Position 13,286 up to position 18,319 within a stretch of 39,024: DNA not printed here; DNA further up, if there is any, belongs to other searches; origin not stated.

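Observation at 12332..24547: c-di-GMP-wired, synthase-dependent exopolysaccharide apparatus with an unusual part list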

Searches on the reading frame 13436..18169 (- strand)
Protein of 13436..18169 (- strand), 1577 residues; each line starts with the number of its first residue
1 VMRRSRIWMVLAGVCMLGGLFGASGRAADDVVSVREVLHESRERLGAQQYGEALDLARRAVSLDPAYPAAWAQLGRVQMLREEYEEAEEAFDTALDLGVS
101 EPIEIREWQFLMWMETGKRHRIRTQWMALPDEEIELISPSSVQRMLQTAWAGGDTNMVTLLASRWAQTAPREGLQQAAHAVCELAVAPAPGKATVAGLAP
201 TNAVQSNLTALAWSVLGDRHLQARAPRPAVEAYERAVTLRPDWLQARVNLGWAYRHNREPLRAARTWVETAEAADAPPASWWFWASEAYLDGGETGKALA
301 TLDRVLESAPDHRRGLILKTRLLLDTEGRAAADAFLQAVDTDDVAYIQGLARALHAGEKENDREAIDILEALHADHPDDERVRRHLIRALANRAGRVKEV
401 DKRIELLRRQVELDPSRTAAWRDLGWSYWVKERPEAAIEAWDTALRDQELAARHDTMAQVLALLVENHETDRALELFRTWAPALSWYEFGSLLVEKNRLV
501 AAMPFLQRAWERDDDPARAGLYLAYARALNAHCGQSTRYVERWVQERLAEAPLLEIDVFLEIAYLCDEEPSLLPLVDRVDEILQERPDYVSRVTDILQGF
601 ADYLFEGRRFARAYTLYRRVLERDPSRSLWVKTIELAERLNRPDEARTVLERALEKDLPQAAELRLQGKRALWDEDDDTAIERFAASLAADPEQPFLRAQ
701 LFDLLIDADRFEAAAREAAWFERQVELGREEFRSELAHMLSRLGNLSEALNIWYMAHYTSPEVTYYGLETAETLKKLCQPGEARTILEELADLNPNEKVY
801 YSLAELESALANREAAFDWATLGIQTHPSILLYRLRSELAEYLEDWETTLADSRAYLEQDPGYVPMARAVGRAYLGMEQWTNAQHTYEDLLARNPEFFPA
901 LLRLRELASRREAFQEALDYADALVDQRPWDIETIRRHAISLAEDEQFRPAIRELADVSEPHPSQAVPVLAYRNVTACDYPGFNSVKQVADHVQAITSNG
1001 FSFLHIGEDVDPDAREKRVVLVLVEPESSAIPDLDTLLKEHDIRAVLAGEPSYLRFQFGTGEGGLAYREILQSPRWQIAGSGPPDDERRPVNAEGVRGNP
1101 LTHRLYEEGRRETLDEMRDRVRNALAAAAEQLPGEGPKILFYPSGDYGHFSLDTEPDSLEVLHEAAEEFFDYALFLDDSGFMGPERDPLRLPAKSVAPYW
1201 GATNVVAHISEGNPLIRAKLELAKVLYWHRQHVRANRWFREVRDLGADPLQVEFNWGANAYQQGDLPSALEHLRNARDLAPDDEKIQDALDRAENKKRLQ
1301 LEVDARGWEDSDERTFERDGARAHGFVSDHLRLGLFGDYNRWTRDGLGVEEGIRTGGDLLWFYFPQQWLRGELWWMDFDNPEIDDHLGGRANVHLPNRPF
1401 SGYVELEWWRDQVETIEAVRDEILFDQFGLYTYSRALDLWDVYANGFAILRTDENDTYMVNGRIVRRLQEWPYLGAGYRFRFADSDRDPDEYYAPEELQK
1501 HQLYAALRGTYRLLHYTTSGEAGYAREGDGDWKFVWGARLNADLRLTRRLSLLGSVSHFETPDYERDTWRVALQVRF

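Call 3: search_protein_families(library=pfam, proteins=[window:13436-18169:-], max_evalue=0.01)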
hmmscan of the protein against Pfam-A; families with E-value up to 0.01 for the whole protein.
window:13436-18169:- (1577 aa): 18 families
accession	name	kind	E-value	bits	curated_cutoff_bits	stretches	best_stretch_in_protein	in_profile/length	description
PF14559.12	TPR_19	-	5.7e-29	100.7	25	2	45-95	2-52/68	Tetratricopeptide repeat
PF07719.23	TPR_2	-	2.8e-25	86.7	27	1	68-97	1-30/34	Tetratricopeptide repeat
PF13428.12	TPR_14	-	1.5e-21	75.1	23.5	1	629-666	3-39/44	Tetratricopeptide repeat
PF13432.12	TPR_16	-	6e-21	75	32.7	4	600-656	3-60/65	Tetratricopeptide repeat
PF00515.34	TPR_1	-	2.1e-18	65.7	27.8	1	69-97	2-30/34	Tetratricopeptide repeat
PF13181.12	TPR_8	-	2.9e-14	52.4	25.7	0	70-97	3-30/34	Tetratricopeptide repeat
PF13174.12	TPR_6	-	2.5e-12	47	26.3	0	283-312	4-33/33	Tetratricopeptide repeat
PF25064.1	ARM_TT21_5th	-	4.4e-10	40.3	27.8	0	879-923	16-60/117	TT21 fifth ARM repeats domain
PF23914.1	TPR_CcmH_CycH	-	3.1e-08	34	42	0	58-98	40-80/158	Cytochrome c-type biogenesis protein H TPR domain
PF13414.12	TPR_11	-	3.6e-08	33.4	26.8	0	48-78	8-38/42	TPR repeat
PF12895.13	ANAPC3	-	3.1e-07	31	27.2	0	600-653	29-82/82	Anaphase-promoting complex, cyclosome, subunit 3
PF13431.12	TPR_17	-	1e-06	29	24.4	0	57-89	2-34/34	Tetratricopeptide repeat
PF24575.1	TPR_Slam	-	3.6e-06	27.8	35.2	0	349-391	50-92/104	Surface lipoprotein assembly modifier, N-terminal TPR repeats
PF12569.14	NatA_aux_su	-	1.6e-05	24.5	33.3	0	867-953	41-127/515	N-terminal acetyltransferase A, auxiliary subunit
PF13424.12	TPR_12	-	1.7e-05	25.3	30.1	0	50-97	26-74/77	Tetratricopeptide repeat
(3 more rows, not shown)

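Call 4: search_protein_families(library=ncbifam, proteins=[window:13436-18169:-], max_evalue=0.01)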
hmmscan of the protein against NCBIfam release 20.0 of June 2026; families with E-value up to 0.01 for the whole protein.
window:13436-18169:- (1577 aa): 13 families
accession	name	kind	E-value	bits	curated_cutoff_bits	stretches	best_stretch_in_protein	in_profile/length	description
TIGR02917.1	PEP_TPR_lipo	equivalog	6.7e-30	103.7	312.2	3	210-478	601-861/899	XrtA/PEP-CTERM system TPR-repeat protein PrsT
NF040959.1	MamA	equivalog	2.5e-21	76.1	200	1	343-445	70-166/204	magnetosome protein MamA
TIGR02521.1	type_IV_pilW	equivalog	8.2e-15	55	154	0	45-97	42-94/234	type IV pilus biogenesis/stability protein PilW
NF008757.0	PRK11788.1-5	equivalog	2.2e-13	50.1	363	0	286-418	187-316/388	lipopolysaccharide assembly protein LapB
TIGR02552.1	LcrH_SycD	equivalog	5.2e-13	48.9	104.8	0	48-98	66-116/136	SycD/LcrH family type III secretion system chaperone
NF047371.1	FlcA_CTERM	equivalog_domain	8e-08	31.2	300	0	1222-1290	444-513/646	periplasmic flagellar collar protein FlcA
NF033920.0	C39_PA2778_fam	equivalog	7e-07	28.9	150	0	348-446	157-252/255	PA2778 family cysteine peptidase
NF052415.1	T3SS_chap_SctY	equivalog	3.2e-06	27.6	70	0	214-307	10-105/106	type III secretion apparatus assembly chaperone SctY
NF047507.1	TPR_BatC_Lepto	exception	5.9e-06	25.9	175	0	1227-1280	35-88/214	TPR repeat-containing protein BatC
NF008391.2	PRK11189.1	equivalog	1.1e-05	25.1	250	0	58-97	89-128/297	lipoprotein NlpI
NF033762.1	social_mot_Tgl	equivalog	0.00013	21.5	225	0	220-254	76-110/252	social motility TPR repeat lipoprotein Tgl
NF007692.0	PRK10370.1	equivalog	0.0054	16.4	306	0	51-97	64-110/206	heme lyase NrfEFG subunit NrfG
NF052400.1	M48_BAM_BepA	equivalog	0.0072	15.1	570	0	288-414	316-443/483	beta-barrel assembly-enhancing protease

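Call 27: search_solved_structures(query=window:13436-18169:-, max_evalue=0.01)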
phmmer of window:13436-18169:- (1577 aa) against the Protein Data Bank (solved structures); distinct sequences matched with E-value up to 0.01: 31.
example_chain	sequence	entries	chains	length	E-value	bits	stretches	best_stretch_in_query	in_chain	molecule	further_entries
9qhb_A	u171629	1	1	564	4.4e-18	67.3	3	209-310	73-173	Engineered tetratricopeptide repeat protein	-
8bu0_A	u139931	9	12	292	1.6e-10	42.3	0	49-98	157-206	Consensus tetratricopeptide repeat protein | Crystal structure of an 8-repeat consensus TPR superhelix with Zinc. | Monomer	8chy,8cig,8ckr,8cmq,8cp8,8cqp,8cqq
9qhc_A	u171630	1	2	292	1.6e-10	42.3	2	209-310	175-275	Engineered tetratricopeptide repeat protein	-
1w3b_A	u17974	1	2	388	7.1e-07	30.2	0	206-265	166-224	UDP-N-ACETYLGLUCOSAMINE--PEPTIDE N-ACETYLGLUCOSAMINYLTRANSFERASE 110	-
6eou_A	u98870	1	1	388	7.4e-07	30.1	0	206-264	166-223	UDP-N-acetylglucosamine--peptide N-acetylglucosaminyltransferase 110 kDa subunit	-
2fo7_A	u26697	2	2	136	4.2e-06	27.6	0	49-98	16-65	SYNTHETIC CONSENSUS TPR PROTEIN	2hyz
8ch0_A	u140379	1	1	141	5.1e-06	27.4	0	49-98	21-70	Consensus tetratricopeptide repeat protein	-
3kd7_A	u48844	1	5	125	5.2e-06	27.3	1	208-314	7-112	CTPR390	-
1na0_A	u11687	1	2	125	1.4e-05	25.9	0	49-98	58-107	designed protein CTPR3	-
7yeh_B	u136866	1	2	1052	1.6e-05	25.7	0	206-264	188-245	UDP-N-acetylglucosamine--peptide N-acetylglucosaminyltransferase 110 kDa subunit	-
7yea_A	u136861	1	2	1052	1.6e-05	25.7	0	206-264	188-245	UDP-N-acetylglucosamine--peptide N-acetylglucosaminyltransferase 110 kDa subunit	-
9gzg_A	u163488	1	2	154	1.8e-05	25.6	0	36-102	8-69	Engineered CTPR protein with glutamic acids for conductivity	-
7ntf_A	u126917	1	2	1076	1.8e-05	25.6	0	206-264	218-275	Isoform 1 of UDP-N-acetylglucosamine--peptide N-acetylglucosaminyltransferase 110 kDa subu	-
9sfw_B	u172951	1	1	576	7.8e-05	23.4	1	57-255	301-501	Peroxisomal targeting signal receptor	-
2wqh_A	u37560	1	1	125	0.00053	20.7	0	50-97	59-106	CTPR3Y3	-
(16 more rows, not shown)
